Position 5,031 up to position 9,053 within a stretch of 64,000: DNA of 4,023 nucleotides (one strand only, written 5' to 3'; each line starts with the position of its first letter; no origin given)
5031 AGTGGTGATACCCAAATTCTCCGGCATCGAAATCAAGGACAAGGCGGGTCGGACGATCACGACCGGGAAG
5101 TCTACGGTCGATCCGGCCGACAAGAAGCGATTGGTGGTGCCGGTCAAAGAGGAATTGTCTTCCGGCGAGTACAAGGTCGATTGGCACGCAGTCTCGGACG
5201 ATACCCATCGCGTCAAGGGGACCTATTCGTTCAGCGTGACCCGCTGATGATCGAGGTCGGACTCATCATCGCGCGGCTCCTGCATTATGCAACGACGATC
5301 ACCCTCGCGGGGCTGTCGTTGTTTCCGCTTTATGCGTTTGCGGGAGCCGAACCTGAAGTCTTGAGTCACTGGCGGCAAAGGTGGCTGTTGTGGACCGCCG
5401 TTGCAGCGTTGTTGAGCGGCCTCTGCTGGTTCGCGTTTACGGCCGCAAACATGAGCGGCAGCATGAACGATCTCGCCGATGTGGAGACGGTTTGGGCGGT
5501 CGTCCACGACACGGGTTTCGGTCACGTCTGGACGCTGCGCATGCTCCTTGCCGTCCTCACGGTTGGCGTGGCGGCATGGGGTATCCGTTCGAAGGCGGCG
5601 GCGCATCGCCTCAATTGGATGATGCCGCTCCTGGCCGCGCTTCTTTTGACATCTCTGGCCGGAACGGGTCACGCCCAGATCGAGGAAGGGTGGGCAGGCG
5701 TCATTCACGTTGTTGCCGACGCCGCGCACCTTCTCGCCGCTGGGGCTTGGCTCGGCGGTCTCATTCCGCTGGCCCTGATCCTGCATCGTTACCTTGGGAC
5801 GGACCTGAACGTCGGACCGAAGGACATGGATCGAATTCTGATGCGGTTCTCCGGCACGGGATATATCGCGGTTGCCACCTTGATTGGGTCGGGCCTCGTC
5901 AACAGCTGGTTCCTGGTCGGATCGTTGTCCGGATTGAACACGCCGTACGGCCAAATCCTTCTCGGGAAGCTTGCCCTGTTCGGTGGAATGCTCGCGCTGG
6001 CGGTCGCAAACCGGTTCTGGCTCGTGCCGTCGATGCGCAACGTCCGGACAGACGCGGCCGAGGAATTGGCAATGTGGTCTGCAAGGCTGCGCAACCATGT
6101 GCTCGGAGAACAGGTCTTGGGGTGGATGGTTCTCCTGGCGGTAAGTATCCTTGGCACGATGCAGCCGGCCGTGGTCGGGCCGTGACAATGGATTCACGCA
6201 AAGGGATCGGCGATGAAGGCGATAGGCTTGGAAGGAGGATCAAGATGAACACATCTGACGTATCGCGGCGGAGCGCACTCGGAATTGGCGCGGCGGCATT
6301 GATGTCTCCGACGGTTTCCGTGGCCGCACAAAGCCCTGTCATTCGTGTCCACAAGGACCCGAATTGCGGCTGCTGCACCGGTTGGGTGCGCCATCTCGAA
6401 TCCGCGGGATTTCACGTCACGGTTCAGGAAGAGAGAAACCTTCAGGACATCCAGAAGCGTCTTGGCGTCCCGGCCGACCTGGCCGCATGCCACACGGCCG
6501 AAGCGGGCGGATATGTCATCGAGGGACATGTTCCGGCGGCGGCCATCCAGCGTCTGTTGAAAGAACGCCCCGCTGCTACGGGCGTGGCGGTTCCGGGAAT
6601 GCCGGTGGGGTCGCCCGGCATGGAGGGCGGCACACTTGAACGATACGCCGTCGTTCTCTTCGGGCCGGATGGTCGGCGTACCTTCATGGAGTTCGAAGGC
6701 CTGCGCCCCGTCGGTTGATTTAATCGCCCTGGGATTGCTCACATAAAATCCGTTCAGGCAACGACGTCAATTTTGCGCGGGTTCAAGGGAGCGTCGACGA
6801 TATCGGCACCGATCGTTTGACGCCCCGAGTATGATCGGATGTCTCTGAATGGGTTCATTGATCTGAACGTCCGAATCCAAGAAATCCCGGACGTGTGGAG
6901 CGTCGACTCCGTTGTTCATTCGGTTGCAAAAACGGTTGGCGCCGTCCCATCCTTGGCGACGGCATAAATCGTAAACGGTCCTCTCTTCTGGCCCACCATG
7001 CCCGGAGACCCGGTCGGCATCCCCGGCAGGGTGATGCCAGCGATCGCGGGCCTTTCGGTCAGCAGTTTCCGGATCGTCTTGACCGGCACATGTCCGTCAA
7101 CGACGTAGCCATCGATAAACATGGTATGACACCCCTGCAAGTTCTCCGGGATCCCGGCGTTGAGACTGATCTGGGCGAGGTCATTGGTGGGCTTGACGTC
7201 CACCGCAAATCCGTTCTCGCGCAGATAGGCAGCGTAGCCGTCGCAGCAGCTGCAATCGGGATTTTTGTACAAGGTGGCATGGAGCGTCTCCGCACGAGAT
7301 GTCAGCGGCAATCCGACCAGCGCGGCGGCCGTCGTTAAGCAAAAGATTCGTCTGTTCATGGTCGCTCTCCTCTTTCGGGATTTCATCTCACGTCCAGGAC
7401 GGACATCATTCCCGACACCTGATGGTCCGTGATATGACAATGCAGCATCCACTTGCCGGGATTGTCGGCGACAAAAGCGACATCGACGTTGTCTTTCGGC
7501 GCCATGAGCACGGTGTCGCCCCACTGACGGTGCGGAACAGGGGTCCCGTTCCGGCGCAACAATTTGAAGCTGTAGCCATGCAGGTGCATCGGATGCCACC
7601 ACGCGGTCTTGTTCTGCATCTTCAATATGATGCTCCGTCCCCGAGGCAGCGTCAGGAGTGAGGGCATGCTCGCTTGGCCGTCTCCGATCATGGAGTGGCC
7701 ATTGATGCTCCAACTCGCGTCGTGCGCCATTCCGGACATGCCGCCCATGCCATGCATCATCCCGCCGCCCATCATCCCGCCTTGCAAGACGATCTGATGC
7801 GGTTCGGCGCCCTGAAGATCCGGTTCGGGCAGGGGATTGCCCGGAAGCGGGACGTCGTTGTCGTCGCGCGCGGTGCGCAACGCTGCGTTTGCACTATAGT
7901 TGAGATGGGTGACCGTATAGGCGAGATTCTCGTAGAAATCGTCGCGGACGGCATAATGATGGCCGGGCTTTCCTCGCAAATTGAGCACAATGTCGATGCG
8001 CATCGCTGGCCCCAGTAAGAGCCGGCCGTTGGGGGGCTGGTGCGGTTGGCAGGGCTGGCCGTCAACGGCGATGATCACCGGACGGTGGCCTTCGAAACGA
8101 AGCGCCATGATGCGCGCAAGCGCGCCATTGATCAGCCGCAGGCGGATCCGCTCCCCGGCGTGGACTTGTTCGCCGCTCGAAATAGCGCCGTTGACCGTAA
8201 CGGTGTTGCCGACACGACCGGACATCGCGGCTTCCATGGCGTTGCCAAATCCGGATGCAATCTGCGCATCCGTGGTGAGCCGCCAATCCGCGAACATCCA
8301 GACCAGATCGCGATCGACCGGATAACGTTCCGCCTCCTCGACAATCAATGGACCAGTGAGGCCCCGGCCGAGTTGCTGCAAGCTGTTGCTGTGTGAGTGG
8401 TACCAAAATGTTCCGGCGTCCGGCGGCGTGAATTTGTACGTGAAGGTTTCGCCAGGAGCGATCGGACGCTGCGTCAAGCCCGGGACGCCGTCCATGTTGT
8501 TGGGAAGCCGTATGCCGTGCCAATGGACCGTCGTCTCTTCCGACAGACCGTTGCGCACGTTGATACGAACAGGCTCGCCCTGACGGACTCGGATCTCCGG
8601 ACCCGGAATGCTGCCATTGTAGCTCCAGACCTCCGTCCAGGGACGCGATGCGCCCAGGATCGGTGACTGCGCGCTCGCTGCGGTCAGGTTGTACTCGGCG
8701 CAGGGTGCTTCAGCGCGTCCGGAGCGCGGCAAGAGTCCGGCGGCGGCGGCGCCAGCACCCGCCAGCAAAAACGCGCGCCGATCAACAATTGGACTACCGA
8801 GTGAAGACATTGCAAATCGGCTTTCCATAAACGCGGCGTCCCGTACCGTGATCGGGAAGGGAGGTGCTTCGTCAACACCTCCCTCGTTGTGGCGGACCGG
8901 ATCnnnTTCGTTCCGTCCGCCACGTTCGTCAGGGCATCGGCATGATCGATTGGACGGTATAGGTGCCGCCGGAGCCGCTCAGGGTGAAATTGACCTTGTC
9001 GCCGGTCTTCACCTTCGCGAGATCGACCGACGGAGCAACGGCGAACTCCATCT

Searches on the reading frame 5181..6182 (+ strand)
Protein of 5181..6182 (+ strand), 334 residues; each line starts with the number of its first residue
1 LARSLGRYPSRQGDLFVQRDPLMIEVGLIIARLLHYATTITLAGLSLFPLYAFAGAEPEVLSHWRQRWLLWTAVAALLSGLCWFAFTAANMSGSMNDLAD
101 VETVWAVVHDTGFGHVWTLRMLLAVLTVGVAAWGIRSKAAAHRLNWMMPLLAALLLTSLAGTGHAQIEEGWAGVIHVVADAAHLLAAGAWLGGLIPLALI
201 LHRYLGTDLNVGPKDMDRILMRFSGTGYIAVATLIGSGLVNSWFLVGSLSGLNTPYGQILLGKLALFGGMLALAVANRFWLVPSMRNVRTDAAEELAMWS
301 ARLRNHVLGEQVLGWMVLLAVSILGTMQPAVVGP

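Call 32: search_protein_families(library=ncbifam, proteins=[window:5181-6182:+], max_evalue=0.001)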
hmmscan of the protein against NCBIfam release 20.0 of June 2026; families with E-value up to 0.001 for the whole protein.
window:5181-6182:+ (334 aa): 1 family
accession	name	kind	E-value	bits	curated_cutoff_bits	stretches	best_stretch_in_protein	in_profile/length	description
NF033808.0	copper_CopD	equivalog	2.8e-80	270.1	195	1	27-330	3-295/295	copper homeostasis membrane protein CopD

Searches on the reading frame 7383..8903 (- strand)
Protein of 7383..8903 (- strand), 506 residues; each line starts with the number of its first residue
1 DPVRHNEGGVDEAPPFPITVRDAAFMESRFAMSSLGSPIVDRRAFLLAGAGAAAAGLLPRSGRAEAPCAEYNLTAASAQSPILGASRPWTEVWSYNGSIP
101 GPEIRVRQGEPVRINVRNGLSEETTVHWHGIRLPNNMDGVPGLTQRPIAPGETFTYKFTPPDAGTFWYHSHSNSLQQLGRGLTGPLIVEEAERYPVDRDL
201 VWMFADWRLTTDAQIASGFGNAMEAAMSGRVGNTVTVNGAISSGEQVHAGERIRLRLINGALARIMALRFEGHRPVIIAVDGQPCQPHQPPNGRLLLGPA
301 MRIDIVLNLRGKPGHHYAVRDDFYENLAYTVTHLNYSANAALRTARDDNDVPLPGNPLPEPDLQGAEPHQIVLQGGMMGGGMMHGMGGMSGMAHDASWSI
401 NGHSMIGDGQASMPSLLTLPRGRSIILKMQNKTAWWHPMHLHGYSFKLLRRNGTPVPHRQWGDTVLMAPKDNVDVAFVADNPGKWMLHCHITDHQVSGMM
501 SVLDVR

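Call 33: search_protein_families(library=pfam, proteins=[window:7383-8903:-], max_evalue=0.01)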
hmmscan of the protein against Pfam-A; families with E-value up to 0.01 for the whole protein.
window:7383-8903:- (506 aa): 4 families
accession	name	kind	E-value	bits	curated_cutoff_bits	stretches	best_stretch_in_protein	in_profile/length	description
PF07732.21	Cu-oxidase_3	-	1.1e-43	148.5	21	1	90-191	15-117/119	Multicopper oxidase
PF07731.20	Cu-oxidase_2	-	5.2e-33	114.1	20.4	1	412-505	30-133/137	Multicopper oxidase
PF00394.28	Cu-oxidase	-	2e-11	44.7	21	1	200-322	3-134/157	Multicopper oxidase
PF13473.12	Cupredoxin_1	-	0.0033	17.9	27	0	91-172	24-94/104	Cupredoxin-like domain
